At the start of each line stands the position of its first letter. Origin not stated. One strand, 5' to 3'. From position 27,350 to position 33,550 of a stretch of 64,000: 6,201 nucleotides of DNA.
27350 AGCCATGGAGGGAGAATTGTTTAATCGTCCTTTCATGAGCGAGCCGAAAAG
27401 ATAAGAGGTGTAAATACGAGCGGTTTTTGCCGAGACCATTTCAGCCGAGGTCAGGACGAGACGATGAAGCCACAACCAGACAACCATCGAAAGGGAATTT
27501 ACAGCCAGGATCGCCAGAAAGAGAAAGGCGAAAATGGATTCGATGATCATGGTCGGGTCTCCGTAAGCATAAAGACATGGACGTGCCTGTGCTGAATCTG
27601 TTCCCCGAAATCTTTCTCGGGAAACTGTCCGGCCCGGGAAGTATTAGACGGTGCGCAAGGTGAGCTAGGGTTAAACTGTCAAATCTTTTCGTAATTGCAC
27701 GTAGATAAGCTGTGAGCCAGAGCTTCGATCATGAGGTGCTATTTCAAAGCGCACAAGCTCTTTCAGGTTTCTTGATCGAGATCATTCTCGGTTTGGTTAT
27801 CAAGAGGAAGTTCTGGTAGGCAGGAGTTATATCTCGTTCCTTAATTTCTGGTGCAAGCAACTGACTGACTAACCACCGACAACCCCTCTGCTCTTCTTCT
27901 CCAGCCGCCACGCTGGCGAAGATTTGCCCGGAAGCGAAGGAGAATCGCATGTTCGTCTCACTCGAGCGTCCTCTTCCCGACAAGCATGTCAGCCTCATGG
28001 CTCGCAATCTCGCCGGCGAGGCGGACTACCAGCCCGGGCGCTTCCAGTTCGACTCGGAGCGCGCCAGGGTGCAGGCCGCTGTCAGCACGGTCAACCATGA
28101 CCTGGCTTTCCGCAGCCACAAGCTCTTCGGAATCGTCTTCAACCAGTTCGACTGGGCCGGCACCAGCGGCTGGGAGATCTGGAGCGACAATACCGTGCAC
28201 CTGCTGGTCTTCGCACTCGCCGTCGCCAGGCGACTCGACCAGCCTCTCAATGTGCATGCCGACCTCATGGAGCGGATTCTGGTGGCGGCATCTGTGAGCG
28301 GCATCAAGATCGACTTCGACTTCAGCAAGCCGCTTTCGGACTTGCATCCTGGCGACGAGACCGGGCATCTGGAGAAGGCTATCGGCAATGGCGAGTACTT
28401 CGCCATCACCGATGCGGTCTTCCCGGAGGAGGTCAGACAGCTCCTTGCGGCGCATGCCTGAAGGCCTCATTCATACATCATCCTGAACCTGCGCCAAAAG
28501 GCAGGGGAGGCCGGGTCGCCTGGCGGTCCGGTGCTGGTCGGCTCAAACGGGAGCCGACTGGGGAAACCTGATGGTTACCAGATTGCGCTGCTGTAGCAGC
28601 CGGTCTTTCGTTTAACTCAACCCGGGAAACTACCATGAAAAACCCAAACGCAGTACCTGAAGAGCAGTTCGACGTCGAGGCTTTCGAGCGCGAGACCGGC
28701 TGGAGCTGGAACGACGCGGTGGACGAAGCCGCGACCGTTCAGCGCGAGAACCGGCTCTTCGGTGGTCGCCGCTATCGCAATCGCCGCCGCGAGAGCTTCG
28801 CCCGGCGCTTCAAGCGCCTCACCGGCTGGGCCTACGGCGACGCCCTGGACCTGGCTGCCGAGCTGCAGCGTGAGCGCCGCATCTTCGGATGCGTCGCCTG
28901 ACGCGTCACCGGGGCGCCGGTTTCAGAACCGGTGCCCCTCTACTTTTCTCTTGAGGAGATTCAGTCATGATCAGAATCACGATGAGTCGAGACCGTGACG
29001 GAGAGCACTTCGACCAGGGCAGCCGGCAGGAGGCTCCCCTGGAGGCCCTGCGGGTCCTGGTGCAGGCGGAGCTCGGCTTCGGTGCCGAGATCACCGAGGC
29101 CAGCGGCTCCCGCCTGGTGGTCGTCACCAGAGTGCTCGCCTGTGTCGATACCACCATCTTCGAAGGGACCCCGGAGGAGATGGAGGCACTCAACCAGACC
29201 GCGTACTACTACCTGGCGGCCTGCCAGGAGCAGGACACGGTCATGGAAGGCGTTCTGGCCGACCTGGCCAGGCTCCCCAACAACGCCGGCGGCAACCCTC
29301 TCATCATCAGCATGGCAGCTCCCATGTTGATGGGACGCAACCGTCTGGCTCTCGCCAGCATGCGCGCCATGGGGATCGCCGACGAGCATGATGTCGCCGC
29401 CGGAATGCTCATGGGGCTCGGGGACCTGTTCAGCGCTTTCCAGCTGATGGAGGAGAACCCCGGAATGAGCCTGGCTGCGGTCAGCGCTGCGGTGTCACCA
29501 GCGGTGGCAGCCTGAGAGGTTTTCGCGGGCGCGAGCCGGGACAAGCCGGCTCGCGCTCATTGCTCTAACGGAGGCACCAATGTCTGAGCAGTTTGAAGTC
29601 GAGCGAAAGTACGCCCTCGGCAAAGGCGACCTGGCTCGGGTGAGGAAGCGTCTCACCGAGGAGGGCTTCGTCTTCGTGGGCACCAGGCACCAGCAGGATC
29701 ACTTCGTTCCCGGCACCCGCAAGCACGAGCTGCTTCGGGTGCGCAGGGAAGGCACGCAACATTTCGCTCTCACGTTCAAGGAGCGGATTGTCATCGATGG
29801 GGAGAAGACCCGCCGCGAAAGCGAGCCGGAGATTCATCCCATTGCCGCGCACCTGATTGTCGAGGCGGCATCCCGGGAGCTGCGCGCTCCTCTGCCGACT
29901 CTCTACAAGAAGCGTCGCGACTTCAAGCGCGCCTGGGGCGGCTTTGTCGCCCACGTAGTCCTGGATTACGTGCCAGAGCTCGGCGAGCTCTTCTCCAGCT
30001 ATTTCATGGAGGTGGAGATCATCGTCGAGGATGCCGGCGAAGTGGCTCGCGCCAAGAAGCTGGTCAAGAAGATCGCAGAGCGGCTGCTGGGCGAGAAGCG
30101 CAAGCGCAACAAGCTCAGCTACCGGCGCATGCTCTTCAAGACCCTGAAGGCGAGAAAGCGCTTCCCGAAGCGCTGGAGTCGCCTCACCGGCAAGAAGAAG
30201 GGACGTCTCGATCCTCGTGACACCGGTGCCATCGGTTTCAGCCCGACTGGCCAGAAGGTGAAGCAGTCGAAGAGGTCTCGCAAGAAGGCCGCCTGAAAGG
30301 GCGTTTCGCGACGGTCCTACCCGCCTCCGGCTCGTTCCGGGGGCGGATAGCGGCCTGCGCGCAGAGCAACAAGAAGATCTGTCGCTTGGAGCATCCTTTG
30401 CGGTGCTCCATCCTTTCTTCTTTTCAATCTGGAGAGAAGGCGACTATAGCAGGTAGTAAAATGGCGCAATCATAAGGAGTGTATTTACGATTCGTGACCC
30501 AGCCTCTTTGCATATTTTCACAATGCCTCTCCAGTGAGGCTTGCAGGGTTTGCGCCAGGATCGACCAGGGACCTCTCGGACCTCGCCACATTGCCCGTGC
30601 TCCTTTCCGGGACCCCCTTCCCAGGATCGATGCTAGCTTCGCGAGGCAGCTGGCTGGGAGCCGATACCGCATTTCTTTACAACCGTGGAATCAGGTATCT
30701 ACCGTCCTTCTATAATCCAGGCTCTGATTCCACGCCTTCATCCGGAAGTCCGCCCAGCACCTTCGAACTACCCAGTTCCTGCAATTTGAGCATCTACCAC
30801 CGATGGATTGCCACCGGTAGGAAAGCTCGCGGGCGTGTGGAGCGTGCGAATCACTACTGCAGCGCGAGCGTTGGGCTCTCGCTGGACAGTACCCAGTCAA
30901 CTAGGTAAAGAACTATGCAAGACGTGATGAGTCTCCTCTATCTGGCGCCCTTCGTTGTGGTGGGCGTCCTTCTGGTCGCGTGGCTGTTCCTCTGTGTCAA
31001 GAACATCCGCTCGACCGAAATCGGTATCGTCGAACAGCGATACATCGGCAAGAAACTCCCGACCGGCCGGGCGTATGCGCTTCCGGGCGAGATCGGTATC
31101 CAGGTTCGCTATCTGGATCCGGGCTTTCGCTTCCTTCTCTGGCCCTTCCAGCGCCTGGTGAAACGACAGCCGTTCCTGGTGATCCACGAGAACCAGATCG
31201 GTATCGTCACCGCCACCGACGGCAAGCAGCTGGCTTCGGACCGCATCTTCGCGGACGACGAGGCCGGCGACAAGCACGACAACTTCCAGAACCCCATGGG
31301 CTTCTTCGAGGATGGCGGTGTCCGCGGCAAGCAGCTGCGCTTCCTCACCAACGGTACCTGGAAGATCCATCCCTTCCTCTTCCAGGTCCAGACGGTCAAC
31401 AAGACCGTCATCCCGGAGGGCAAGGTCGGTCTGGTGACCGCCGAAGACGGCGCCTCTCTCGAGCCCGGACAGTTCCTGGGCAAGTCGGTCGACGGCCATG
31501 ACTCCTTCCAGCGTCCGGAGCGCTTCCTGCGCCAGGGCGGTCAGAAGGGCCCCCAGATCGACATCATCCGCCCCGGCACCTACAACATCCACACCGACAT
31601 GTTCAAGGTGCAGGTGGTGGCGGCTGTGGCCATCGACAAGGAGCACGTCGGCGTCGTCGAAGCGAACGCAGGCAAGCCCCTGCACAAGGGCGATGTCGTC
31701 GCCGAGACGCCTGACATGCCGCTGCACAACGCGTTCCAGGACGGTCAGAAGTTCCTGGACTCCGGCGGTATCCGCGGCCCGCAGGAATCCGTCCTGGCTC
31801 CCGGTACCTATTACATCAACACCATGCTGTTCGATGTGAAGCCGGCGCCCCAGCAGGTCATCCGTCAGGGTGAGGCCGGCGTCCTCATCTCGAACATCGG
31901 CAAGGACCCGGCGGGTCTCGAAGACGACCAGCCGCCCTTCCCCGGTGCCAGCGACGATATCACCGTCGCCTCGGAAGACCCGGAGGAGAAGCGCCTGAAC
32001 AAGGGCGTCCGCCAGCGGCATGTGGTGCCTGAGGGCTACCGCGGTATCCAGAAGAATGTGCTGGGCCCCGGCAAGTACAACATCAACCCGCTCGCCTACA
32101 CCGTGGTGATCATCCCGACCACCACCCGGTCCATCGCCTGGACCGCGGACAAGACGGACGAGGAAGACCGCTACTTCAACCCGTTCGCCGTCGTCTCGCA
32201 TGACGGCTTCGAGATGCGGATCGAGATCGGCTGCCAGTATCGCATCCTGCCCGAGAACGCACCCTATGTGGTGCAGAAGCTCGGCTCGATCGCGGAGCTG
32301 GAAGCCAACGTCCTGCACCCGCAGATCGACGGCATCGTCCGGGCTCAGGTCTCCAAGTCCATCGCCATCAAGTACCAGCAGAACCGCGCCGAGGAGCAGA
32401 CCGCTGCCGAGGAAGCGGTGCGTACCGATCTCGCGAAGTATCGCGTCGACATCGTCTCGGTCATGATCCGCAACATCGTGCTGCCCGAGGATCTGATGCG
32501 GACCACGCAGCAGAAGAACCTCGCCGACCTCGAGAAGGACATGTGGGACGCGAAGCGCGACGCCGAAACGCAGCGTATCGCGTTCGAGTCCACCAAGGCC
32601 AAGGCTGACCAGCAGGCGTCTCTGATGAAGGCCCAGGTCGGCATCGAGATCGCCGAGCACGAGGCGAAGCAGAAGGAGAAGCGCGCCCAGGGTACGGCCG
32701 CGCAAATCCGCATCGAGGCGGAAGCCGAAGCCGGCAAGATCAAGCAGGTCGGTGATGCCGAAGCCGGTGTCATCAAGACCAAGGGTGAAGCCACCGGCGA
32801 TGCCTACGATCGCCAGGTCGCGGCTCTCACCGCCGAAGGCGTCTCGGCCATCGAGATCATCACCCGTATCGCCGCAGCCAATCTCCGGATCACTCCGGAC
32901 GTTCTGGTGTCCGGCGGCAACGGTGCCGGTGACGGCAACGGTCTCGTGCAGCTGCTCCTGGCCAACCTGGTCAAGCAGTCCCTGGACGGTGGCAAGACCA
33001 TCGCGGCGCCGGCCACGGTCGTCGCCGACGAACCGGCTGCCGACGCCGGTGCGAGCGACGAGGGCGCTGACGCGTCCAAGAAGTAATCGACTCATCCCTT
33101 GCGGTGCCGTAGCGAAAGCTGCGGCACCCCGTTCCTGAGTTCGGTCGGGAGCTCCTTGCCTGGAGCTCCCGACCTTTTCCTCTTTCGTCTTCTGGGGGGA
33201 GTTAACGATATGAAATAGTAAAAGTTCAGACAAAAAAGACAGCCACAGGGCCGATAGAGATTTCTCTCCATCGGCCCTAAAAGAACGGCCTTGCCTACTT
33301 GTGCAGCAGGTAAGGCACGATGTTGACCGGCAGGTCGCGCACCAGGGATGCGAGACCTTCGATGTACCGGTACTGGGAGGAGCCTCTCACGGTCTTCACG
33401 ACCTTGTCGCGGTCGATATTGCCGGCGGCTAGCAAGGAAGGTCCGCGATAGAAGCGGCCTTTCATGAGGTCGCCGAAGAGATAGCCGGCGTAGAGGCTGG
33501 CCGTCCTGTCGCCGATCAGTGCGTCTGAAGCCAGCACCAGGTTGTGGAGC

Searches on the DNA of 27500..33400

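Call 94: search_rna_families(source=window, start=27500, end=33400, threshold=evalue, max_evalue=1)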
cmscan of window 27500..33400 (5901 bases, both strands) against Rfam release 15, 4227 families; matches with E-value up to 1: 1.
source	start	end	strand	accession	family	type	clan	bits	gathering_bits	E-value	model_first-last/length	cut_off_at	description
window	33053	33137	+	RF02353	BjrC68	Gene; sRNA;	-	21.3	39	0.039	1-82/82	no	Bradyrhizobiaceae sRNA BjrC68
